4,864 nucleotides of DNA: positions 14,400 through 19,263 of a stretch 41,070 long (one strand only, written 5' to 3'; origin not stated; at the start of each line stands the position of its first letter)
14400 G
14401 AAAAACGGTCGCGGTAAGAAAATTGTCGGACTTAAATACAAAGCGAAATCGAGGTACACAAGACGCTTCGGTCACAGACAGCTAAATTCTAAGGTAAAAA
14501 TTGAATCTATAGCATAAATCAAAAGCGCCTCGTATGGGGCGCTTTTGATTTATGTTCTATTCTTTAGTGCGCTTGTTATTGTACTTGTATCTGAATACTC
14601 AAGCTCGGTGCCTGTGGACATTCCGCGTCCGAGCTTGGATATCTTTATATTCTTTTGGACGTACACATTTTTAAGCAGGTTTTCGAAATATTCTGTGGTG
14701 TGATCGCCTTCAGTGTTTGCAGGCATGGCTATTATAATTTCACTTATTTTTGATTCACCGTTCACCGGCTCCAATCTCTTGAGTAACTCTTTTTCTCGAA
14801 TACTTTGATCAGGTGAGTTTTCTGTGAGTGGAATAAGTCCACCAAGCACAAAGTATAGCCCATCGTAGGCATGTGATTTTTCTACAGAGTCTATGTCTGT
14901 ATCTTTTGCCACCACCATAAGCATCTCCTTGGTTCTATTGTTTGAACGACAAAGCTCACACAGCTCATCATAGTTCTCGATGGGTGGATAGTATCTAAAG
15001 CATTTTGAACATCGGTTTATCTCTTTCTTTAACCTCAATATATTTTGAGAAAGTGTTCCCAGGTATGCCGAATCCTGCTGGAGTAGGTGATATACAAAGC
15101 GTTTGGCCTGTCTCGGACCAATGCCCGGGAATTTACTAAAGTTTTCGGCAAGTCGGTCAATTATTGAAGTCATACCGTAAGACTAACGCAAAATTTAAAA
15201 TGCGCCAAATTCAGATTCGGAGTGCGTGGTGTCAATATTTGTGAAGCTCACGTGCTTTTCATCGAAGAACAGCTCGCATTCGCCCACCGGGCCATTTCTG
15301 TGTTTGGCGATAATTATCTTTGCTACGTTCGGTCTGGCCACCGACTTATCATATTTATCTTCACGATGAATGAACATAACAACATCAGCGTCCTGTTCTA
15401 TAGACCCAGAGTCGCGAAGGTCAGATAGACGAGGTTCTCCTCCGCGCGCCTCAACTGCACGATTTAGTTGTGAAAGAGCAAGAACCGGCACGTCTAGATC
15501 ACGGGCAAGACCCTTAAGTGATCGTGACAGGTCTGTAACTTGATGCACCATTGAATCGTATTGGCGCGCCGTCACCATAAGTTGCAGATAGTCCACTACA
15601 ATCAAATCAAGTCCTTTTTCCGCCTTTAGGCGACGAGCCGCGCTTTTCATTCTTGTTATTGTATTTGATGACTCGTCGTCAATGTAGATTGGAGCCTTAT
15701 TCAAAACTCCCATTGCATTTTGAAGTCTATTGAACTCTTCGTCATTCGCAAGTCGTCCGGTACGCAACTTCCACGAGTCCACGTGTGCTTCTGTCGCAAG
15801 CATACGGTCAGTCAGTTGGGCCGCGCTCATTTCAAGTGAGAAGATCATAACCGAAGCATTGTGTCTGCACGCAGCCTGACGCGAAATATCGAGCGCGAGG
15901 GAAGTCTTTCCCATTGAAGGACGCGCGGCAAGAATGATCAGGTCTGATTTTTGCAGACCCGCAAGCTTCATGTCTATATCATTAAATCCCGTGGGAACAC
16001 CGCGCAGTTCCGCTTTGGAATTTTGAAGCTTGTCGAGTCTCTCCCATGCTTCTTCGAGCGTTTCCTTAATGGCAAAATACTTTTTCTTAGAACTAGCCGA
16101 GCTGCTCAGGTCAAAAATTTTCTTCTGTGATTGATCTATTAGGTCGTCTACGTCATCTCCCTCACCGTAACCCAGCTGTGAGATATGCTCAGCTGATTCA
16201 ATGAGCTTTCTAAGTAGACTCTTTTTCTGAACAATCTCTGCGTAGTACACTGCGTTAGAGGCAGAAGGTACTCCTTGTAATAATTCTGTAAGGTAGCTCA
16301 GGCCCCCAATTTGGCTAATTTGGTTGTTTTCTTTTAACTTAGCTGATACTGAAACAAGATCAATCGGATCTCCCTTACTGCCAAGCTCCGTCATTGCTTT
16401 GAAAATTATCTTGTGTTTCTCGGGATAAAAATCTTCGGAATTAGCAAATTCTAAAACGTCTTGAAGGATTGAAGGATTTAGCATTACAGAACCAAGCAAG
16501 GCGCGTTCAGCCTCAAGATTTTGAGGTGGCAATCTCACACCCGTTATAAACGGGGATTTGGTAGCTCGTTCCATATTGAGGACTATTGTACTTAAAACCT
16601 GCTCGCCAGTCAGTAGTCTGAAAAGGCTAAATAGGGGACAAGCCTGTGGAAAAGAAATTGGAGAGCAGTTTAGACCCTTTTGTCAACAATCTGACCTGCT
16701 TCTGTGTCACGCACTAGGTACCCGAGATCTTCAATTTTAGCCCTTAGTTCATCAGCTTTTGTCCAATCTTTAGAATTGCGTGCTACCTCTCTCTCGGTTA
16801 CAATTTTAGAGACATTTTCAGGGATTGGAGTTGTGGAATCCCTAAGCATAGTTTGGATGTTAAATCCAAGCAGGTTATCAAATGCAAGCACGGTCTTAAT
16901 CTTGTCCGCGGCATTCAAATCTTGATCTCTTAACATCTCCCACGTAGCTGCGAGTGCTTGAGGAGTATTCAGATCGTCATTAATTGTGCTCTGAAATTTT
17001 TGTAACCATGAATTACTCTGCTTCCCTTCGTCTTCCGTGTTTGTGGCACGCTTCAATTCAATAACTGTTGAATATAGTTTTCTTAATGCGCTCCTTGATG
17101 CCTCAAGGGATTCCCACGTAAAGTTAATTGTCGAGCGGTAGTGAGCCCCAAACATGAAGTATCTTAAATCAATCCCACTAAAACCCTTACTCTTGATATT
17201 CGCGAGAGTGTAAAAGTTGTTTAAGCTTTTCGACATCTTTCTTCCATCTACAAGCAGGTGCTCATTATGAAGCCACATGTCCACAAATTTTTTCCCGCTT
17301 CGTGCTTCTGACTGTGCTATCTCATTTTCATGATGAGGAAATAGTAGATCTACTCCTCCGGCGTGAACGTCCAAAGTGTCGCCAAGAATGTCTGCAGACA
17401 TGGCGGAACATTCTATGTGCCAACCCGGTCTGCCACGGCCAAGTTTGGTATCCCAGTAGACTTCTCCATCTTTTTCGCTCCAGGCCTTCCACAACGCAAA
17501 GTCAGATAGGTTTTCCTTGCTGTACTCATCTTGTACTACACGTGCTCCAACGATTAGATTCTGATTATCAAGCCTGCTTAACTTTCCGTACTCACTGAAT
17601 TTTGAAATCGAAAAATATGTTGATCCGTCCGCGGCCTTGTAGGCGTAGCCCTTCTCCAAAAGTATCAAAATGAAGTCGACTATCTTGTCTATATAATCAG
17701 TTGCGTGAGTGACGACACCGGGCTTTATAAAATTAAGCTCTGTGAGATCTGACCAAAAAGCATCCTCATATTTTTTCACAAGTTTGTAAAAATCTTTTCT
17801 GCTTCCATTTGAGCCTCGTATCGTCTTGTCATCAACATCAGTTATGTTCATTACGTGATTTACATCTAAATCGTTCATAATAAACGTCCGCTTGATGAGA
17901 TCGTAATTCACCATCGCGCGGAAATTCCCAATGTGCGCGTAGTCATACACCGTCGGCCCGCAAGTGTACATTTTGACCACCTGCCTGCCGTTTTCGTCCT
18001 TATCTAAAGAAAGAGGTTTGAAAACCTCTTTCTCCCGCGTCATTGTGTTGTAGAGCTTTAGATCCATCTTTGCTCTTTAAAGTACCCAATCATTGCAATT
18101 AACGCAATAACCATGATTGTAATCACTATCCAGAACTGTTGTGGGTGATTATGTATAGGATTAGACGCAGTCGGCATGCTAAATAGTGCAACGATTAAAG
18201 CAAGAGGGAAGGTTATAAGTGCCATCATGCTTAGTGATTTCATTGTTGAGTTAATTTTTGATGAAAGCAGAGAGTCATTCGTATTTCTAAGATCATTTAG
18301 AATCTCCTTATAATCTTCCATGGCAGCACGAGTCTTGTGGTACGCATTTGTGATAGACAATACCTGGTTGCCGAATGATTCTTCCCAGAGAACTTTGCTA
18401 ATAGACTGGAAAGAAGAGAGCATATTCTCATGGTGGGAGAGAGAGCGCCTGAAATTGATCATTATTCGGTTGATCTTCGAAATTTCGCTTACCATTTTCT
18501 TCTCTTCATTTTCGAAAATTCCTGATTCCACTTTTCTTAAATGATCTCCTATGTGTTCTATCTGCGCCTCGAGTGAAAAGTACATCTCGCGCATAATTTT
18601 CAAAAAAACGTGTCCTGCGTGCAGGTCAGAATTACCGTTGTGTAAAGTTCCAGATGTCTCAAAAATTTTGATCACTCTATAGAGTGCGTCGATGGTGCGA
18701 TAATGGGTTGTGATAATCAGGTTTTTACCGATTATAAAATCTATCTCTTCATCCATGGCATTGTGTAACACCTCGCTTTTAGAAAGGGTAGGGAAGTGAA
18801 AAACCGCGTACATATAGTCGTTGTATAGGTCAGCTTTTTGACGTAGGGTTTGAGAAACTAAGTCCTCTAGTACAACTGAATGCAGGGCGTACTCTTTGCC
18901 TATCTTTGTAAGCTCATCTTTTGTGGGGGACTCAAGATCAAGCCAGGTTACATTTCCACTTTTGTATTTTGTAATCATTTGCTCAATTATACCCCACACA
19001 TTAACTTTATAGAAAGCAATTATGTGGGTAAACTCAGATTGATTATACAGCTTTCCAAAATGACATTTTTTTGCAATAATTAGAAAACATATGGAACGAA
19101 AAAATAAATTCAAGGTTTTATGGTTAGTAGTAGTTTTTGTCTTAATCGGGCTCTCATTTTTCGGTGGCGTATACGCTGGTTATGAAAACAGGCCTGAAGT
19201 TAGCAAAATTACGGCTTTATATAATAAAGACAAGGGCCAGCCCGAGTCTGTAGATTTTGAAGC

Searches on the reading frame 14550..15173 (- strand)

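Call 72: search_protein_families(library=pfam, proteins=[window:14550-15173:-], max_evalue=0.01)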
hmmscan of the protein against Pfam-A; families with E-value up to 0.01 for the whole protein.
window:14550-15173:- (207 aa): 5 families
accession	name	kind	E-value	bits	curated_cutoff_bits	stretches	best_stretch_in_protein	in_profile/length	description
PF13662.12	Toprim_4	-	4.4e-10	40.1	25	1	85-178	3-81/85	Toprim domain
PF21176.3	RecR_HhH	-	7.7e-10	38.9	27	1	5-45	1-41/45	RecR, helix-hairpin-helix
PF01751.28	Toprim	-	1.9e-06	28.4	23.1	1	85-180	2-95/96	Toprim domain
PF21175.2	RecR_C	-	7.4e-06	25.7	22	1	184-207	1-24/24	RecR, C-terminal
PF01623.22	Carla_C4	-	0.0019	18.5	20.9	1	33-65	34-66/91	Carlavirus putative nucleic acid binding protein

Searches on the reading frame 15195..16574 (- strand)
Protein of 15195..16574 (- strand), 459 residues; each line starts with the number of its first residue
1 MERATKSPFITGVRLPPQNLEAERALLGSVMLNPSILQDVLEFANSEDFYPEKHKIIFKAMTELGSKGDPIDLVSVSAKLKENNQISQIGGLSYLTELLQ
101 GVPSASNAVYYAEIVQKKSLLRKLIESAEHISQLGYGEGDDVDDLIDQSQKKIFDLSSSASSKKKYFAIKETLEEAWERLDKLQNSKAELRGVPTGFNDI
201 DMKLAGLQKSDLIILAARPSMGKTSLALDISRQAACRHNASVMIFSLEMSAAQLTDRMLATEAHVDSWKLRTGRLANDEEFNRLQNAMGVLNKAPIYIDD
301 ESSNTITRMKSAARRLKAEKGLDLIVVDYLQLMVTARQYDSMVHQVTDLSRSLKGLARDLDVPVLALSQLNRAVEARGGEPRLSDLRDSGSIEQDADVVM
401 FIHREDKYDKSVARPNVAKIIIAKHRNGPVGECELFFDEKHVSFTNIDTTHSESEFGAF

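Call 72: search_protein_families(library=pfam, proteins=[window:15195-16574:-], max_evalue=0.01)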
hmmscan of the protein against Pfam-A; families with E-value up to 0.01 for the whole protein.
window:15195-16574:- (459 aa): 4 families
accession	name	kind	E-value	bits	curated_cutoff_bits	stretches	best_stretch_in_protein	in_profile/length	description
PF03796.21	DnaB_C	-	1.6e-98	329.6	27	1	192-446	1-255/255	DnaB-like helicase C terminal domain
PF00772.26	DnaB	-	4.6e-34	117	23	1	16-116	2-102/103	DnaB-like helicase N terminal domain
PF13481.12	AAA_25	-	4.8e-13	49.6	27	1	208-370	31-190/195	AAA domain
PF06745.19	ATPase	-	4.1e-05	23.5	26.6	1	193-356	1-154/231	KaiC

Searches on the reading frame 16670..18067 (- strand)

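Call 72: search_protein_families(library=pfam, proteins=[window:16670-18067:-], max_evalue=0.01)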
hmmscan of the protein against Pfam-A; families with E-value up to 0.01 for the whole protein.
window:16670-18067:- (465 aa): 6 families
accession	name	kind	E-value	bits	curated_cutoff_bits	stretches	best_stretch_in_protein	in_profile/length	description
PF01406.26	tRNA-synt_1e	-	9.6e-105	350.7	27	1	29-324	8-299/301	tRNA synthetases class I (C) catalytic domain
PF23493.1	CysS_C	-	4.8e-09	36.6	23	1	415-459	4-48/51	Cysteinyl-tRNA ligase anticodon binding domain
PF09334.17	tRNA-synt_1g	-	6.4e-05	22.3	20.1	1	261-322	311-372/391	tRNA synthetases class I (M)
PF09190.17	DALR_2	-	0.00013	22.9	22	1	357-392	1-38/57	DALR domain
PF00749.27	tRNA-synt_1c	-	0.001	18.5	23.4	1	95-147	47-99/314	tRNA synthetases class I (E and Q), catalytic domain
PF01921.24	tRNA-synt_1f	-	0.0095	15.3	27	0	36-79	28-71/360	tRNA synthetases class I (K)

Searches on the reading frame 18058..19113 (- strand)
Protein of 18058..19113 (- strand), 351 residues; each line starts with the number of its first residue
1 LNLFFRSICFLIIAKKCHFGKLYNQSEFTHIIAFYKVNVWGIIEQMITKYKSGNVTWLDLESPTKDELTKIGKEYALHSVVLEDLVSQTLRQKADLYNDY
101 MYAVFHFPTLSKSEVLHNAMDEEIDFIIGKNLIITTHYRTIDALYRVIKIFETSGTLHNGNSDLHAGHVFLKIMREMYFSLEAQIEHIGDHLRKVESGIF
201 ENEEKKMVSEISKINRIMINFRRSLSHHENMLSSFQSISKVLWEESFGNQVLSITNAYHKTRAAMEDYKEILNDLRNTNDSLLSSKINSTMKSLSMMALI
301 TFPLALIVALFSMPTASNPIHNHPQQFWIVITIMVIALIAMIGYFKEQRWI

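Call 72: search_protein_families(library=pfam, proteins=[window:18058-19113:-], max_evalue=0.01)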
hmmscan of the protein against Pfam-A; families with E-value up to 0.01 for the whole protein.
window:18058-19113:- (351 aa): 2 families
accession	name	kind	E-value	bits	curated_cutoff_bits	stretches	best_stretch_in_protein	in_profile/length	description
PF01544.23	CorA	-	6.9e-47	160.6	27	1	54-346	3-291/292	CorA-like Mg2+ transporter protein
PF20990.2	DUF2207_C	-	0.002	18.3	33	1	235-343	91-181/247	Predicted membrane protein (DUF2207) C-terminal domain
